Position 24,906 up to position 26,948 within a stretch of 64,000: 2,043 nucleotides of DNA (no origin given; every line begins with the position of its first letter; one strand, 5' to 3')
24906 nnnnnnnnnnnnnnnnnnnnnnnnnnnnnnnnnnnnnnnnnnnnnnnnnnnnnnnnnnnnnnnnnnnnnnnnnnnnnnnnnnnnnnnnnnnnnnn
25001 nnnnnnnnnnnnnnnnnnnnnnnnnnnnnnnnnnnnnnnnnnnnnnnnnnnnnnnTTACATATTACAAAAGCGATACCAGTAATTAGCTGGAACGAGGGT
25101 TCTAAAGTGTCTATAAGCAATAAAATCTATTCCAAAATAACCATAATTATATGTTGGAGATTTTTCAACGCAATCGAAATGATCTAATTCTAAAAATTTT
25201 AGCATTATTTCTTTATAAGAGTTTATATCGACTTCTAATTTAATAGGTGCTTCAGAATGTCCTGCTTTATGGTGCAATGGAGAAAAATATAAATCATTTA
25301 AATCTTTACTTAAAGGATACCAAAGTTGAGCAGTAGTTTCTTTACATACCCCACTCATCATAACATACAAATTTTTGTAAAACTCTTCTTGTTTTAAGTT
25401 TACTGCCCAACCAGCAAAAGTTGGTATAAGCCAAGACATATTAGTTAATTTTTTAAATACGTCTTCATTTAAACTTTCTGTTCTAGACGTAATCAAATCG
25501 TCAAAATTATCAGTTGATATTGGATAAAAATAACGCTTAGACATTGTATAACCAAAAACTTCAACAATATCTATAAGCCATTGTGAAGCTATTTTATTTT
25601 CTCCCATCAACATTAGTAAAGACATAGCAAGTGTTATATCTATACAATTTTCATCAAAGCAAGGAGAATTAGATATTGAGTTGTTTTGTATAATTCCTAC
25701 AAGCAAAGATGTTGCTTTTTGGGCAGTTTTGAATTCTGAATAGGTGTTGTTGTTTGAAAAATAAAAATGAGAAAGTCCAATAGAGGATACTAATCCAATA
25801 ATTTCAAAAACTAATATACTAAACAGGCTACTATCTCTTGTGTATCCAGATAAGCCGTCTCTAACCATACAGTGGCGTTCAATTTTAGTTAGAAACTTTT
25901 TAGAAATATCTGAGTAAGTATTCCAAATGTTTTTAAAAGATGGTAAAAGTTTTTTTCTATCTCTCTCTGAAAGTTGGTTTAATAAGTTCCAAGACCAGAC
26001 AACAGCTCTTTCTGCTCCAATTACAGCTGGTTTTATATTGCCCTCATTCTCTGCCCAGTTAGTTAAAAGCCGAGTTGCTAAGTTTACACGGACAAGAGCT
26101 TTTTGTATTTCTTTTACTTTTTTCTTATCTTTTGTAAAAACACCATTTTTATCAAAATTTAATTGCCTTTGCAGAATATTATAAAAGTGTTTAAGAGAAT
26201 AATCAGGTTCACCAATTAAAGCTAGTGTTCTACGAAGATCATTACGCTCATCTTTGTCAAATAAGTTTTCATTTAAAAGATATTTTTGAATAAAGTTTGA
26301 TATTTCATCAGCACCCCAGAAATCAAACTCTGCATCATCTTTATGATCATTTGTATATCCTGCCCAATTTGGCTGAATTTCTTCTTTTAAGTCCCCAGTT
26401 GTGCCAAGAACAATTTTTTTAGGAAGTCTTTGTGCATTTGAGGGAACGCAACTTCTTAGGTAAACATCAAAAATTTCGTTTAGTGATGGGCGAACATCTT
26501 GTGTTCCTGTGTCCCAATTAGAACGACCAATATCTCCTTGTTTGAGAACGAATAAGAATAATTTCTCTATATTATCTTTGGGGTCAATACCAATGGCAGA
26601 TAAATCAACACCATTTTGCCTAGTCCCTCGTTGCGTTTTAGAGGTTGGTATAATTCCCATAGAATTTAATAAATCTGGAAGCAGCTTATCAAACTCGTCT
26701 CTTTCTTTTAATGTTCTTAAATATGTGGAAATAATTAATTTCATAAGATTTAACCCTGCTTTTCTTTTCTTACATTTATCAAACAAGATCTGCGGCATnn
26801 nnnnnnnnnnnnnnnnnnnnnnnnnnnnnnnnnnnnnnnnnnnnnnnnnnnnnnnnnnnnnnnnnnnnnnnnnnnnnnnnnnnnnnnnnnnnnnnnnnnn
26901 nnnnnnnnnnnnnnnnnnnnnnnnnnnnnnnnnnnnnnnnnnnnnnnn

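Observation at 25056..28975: Three-gene co-directional cassette of large unknown proteins at the inner element's left end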

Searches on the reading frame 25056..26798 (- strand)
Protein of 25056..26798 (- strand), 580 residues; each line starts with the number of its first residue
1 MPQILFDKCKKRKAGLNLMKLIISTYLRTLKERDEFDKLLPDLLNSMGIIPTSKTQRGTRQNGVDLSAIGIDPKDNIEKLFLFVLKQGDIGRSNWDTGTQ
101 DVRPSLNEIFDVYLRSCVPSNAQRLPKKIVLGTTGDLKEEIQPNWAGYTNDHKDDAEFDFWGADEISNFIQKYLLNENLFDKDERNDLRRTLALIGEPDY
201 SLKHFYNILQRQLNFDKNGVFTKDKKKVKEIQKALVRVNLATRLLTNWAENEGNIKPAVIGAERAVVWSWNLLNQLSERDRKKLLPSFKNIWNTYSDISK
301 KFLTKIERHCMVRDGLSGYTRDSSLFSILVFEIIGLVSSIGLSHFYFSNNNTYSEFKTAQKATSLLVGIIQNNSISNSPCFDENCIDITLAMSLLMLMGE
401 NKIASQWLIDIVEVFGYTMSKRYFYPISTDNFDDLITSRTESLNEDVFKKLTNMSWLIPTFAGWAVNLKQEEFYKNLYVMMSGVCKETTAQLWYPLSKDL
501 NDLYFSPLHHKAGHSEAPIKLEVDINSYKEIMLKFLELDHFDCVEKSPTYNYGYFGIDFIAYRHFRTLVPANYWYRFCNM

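Call 3: search_protein_families(library=pfam, proteins=[window:25056-26798:-], max_evalue=1)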
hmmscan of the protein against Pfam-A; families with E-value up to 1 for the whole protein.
window:25056-26798:- (580 aa): 0 families

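Call 4: search_protein_families(library=padloc, proteins=[window:25056-26798:-], max_evalue=1)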
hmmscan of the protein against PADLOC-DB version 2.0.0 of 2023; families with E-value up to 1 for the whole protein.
window:25056-26798:- (580 aa): 1 family
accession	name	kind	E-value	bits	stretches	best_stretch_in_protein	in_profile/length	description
PDLC03926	OloB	-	7.5e-152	505.2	1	19-577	1-553/556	-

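Call 8: search_protein_families(library=ncbifam, proteins=[window:25056-26798:-], max_evalue=1)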
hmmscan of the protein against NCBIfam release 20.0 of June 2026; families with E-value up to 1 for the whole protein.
window:25056-26798:- (580 aa): 0 families

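Call 9: search_protein_families(library=phrogs, proteins=[window:25056-26798:-], max_evalue=1)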
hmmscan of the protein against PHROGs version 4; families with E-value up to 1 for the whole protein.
window:25056-26798:- (580 aa): 1 family
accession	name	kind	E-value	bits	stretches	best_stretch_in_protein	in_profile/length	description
phrog_23294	-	unknown function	0.13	13.3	1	181-225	68-111/153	-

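Call 19: find_homologous_proteins(query=window:25056-26798:-, max_evalue=0.00001)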
Query window:25056-26798:- (580 aa): 193 proteins with E <= 0.00001 among 8000 candidates; the best 120 are listed.
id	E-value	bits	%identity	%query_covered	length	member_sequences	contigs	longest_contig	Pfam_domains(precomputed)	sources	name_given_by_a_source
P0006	1.4e-186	640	52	97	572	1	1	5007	-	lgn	-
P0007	4.6e-182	625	50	97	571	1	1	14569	-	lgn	-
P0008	3.0e-181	622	49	97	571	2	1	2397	-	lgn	-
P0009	6.3e-178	611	49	97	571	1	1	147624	-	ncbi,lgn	-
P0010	5.0e-173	595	51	97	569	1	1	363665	-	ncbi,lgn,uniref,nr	ncbi:hypothetical protein [Thalassospira sp.]|uniref:hypothetical protein n=1 Tax=Thalassospira sp. 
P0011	3.3e-171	589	48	96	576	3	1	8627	-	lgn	-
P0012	2.2e-170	586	50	97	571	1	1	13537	-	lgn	-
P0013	4.4e-165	569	48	97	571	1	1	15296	-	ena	-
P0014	1.1e-164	568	48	96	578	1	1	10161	-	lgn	-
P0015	1.7e-163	564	48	97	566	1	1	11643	-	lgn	-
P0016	7.0e-163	562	47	97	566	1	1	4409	-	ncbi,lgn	-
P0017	5.8e-161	555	46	97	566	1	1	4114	-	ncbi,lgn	-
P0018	7.5e-161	555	48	96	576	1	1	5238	-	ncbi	-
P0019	3.5e-160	553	48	96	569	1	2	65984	-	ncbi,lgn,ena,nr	ncbi:MAG TPA: hypothetical protein DF427_00205 [Moraxellaceae bacterium]|nr:hypothetical protein [Mo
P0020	4.1e-160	553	48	97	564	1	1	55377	-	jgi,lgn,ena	-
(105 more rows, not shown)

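Call 23: find_related_loci(query=A2, collection=genome_contigs, flank=6000)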
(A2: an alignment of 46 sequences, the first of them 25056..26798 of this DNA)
Query A2 (580 aa) in genome_contigs; peptide patterns used: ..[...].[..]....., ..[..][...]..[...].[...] (x = any residue, [..] = any of these).
207 stretches matched a pattern; 129 encode a relative of the query (tblastn E <= 1e-3); the best 80 are kept; 80 distinct loci.
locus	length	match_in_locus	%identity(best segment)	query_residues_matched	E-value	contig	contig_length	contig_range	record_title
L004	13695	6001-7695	51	19-580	0e+0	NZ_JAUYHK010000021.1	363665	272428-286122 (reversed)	MAG: Thalassospira sp. isolate C24_maxbin.122 C24_k141_238513, whole genome shotgun sequence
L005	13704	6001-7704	43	19-577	1e-150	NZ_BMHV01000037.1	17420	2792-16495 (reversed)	Terasakiella brassicae strain CGMCC 1.15254 sequence37, whole genome shotgun sequence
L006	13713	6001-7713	43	19-580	2e-150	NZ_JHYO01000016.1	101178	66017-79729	Terasakiella pusilla DSM 6293 Q397DRAFT_scaffold00016.16_C, whole genome shotgun sequence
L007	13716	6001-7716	41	4-577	1e-149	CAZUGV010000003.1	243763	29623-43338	MAG TPA_asm: uncultured Methylophilaceae bacterium isolate SRP298887_co1_133 genome assembly, contig: NODE_11_length_243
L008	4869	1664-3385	43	2-577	2e-150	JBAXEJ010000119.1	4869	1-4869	MAG: Gallionellaceae bacterium isolate ELA242 MAG242_119, whole genome shotgun sequence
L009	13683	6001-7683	41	18-577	9e-146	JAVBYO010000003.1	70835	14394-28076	MAG: Gallionellaceae bacterium isolate GS36 305, whole genome shotgun sequence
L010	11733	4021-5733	39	9-580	5e-145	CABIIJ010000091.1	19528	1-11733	uncultured Comamonas sp. isolate ISORED-1 genome assembly, contig: ISORED1_88, whole genome shotgun sequence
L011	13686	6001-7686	48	18-575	2e-161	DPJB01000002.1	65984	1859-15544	MAG TPA_asm: Moraxellaceae bacterium isolate UBA8513 contig_13188, whole genome shotgun sequence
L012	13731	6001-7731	39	2-579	1e-143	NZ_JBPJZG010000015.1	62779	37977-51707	Variovorax sp. LT1R20 NODE_15_length_62779_cov_23.928856, whole genome shotgun sequence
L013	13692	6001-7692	41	19-580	8e-142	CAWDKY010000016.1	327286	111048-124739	MAG: uncultured delta proteobacterium isolate MFD04492.bin.2.115 genome assembly, contig: contig_20496, whole genome sho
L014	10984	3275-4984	40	9-580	5e-142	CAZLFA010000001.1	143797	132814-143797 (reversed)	MAG TPA_asm: uncultured Syntrophaceae bacterium isolate SRP278314_co1_340 genome assembly, contig: NODE_103_length_14379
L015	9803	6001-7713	38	9-580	3e-141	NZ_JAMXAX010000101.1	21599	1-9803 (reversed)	Acidovorax facilis strain DSM 649 NODE_101_length_21599_cov_18.349525, whole genome shotgun sequence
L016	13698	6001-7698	38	17-579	2e-140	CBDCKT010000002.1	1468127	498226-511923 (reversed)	MAG: Variovorax sp. isolate 9be9893a-dee0-4be0-b2cb-b4da653d38cf genome assembly, contig: contig_2, whole genome shotgun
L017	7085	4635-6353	41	7-580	8e-141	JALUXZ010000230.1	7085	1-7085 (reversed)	MAG: Mariprofundaceae bacterium isolate 131-447_metabat2_scaf2bin.046 131-447_scaffold_6350_c1, whole genome shotgun seq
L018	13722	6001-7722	42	2-577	1e-139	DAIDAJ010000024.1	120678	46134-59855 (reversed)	MAG TPA_asm: Sideroxydans sp. isolate clean1839 k141_13746, whole genome shotgun sequence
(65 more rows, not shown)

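Call 44: search_solved_structures(query=A4, max_evalue=1)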
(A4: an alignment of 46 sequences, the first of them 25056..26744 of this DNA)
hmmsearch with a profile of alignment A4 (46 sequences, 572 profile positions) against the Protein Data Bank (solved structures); distinct sequences matched with E-value up to 1: 2.
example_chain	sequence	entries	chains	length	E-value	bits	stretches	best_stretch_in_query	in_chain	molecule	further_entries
3htn_A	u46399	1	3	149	0.37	12.4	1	273-343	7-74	Putative DNA binding protein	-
9e9b_A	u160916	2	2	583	0.77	11.4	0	3-37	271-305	2-succinyl-5-enolpyruvyl-6-hydroxy-3-cyclohexene-1-carboxylate synthase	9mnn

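Call 57: predict_structure(alignment_id=A4)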
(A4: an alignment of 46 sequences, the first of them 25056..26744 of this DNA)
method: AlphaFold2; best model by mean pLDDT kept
length: 562 residues; sequences in the alignment: 46
mean_pLDDT: 88.4   pTM: 0.79
mean pLDDT of the five models: 88.4, 87.7, 87.4, 86.1, 86.0
residues with pLDDT >= 90: 314; 70-90: 212; 50-70: 32; < 50: 4
segments of 3 or more residues with pLDDT < 50: 158-160
pLDDT, mean of each block of 10 residues (from residue 1): 71 68 79 67 78 89 90 84 86 87 89 89 89 91 86 64 77 85 92 92 78 88 89 88 97 94 92 94 95 87 83 97 94 80 98 95 96 98 97 95 90 84 79 93 97 95 92 93 92 89 94 93 89 92 97 94 81
secondary structure, 60 per line:
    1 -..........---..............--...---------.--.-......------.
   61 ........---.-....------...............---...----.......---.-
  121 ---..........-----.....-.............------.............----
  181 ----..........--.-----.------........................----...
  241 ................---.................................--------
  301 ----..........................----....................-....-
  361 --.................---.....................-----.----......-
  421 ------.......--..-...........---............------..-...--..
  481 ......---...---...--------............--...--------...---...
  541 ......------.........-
elements in order: H2-11 H15-28 E31-33 E48-53 E60-68 H74-77 H84-98 E109-115 H124-133 E139-143 H145-157 H164-176 H185-194 H210-233 H238-256 H260-292 H305-330 H335-354 H356-359 H364-379 H383-403 H414-419 H427-433 H439-449 H453-464 E474-476 H479-486 E496-498 H507-518 H538-546 H553-561

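Call 61: list_cluster_members(proteins=[window:25056-26744:-, window:25056-26798:-, window:28481-28942:-])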
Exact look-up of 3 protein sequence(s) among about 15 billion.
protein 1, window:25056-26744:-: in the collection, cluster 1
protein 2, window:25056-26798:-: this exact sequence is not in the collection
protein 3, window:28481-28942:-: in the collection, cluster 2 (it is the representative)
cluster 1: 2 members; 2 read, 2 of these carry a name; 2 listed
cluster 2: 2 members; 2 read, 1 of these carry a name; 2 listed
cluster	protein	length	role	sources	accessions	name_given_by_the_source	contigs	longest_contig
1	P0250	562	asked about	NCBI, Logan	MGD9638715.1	MAG: hypothetical protein AB7U85_06615 [Alphaproteobacteria bacterium]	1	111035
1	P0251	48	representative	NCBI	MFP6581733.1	MAG: hypothetical protein VCD00_04180 [Candidatus Hydrogenedentota bacterium]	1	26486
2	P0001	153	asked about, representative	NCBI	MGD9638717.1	MAG: hypothetical protein AB7U85_06625 [Alphaproteobacteria bacterium]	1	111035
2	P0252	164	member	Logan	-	-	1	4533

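Call 62: fold_search(model_id=the predicted structure, library=pdb)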
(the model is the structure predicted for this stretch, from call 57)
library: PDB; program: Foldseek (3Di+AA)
matches with E <= 10: 671; with E <= 0.001: 0
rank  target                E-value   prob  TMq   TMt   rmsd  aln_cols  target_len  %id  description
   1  4a1s_B                7.0e-03  0.75  0.13  0.18  20.1       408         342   10  Crystallographic structure of the Pins:Insc complex (released 2012-03-28)
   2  5a7d_B                9.4e-03  0.72  0.14  0.19  19.0       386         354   11  Tetrameric assembly of LGN with Inscuteable (released 2016-08-03)
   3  7rdr_A                9.8e-03  0.97  0.19  0.22  16.9       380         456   11  Circular tandem repeat protein with novel repeat topology and enhanced subunit contact surfaces (released 2021-09-01)
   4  5a7d_F                1.3e-02  0.85  0.15  0.21  18.9       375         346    9  Tetrameric assembly of LGN with Inscuteable (released 2016-08-03)
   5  5a7d_G                1.3e-02  0.72  0.13  0.18  18.0       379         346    9  Tetrameric assembly of LGN with Inscuteable (released 2016-08-03)
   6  4f0p_A                1.6e-02  1.00  0.18  0.22   6.4       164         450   10  MspJI Restriction Endonuclease - P31 Form (released 2012-08-08)
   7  3ro2_A                2.2e-02  0.75  0.14  0.22  18.8       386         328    8  Structures of the LGN/NuMA complex (released 2012-03-07)
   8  5a7d_H                2.4e-02  0.77  0.15  0.21  19.0       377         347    9  Tetrameric assembly of LGN with Inscuteable (released 2016-08-03)
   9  4f0p_B                2.7e-02  1.00  0.17  0.21   6.7       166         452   11  MspJI Restriction Endonuclease - P31 Form (released 2012-08-08)
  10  4a1s_A                2.7e-02  0.57  0.13  0.19  19.6       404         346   10  Crystallographic structure of the Pins:Insc complex (released 2012-03-28)
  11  4f0q_D                3.2e-02  1.00  0.18  0.21   6.3       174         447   11  MspJI Restriction Endonuclease - P21 Form (released 2012-08-08)
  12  3sf4_A                3.4e-02  0.51  0.13  0.18  18.4       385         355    8  Crystal structure of the complex between the conserved cell polarity proteins Inscuteable and LGN (released 2011-11-23)
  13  8cwy_A                3.7e-02  0.80  0.19  0.22  16.8       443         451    9  Accurate computational design of genetically encoded 3D protein crystals (released 2023-11-01)
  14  4g2v_A                4.0e-02  0.66  0.15  0.22  19.6       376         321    8  Structure complex of LGN binding with FRMPD1 (released 2013-01-23)
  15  6hc2_A                4.2e-02  0.57  0.14  0.19  18.2       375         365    8  Crystal structure of NuMA/LGN hetero-hexamers (released 2019-05-29)
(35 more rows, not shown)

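Call 80: search_dna_similar(query=window:25056-26744:-, collection=plasmids, mode=protein, max_evalue=1e-10, max_rows=15)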
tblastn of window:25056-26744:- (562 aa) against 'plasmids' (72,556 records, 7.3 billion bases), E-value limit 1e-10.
Records with a match: 35; places in all: 35; records where one place covers at least 80% of the query: 34.
Best place of each record, by identity: <60% 35.
By first word of the organism name: Klebsiella 19; Rhizobium 3; Agrobacterium 2; Tolypothrix 1; Halioglobus 1; Photobacterium 1; Pseudohalocynthiibacter 1; Novosphingobium 1; Phaeobacter 1; Ralstonia 1; and 4 more.
By predicted mobility (MOB-suite, as given by PLSDB): conjugative 18; non-mobilizable 14; mobilizable 3.
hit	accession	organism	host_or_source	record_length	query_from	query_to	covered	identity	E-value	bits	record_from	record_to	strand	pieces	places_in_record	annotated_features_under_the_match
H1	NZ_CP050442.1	Tolypothrix sp. PCC 7910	cell culture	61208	1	556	99%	33.9%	4e-97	331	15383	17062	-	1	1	hypothetical protein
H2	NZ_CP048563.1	Agrobacterium fabrum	walnut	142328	1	555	99%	28.3%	1e-56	213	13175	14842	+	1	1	hypothetical protein (x2)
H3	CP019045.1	Halioglobus pacificus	Pure cultured ...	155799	1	559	99%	28.0%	1e-62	230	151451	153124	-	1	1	record has no annotation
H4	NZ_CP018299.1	Photobacterium damselae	Turbot,Dieseased fish,heart blood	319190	1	555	99%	27.8%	9e-56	210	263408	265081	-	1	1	hypothetical protein (x2)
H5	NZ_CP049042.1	Pseudohalocynthiibacter aestuariivivens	pure culutre,Seawater recirculating ...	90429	1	561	100%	27.4%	1e-57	216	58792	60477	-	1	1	hypothetical protein (x2)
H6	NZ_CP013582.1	Rhizobium phaseoli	Phaseolus vulgaris,Whole ...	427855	1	556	99%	27.5%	6e-61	225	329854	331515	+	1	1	hypothetical protein (x2)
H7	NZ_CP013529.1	Rhizobium phaseoli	Phaseolus vulgaris,Whole ...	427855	1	556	99%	27.5%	6e-61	225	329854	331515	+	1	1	hypothetical protein (x2)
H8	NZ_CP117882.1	Novosphingobium sp. KACC 22771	Single cell,soil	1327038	1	556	99%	26.9%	1e-55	209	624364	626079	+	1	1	none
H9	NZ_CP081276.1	Phaeobacter inhibens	-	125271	1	556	99%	26.8%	6e-52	199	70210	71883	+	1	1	hypothetical protein (x2)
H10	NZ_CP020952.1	Rhizobium sp. CIAT894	-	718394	1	556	99%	25.7%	1e-54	207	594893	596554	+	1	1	hypothetical protein (x2)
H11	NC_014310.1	Ralstonia solanacearum PSI07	-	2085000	1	552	98%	25.4%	9e-48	186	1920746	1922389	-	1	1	none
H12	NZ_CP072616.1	Sulfitobacter sp. CB2047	-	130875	1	557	99%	25.0%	2e-45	179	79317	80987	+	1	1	hypothetical protein (x2)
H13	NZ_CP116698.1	Agrobacterium tumefaciens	Clematis,cell culture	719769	1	494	88%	27.9%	9e-48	186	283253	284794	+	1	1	chemotaxis protein | hypothetical protein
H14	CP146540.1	Klebsiella michiganensis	Hospital Wastewater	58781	1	499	89%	25.5%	3e-38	158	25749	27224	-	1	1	hypothetical protein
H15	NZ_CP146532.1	Klebsiella michiganensis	-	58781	1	499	89%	25.5%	3e-38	158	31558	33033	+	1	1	hypothetical protein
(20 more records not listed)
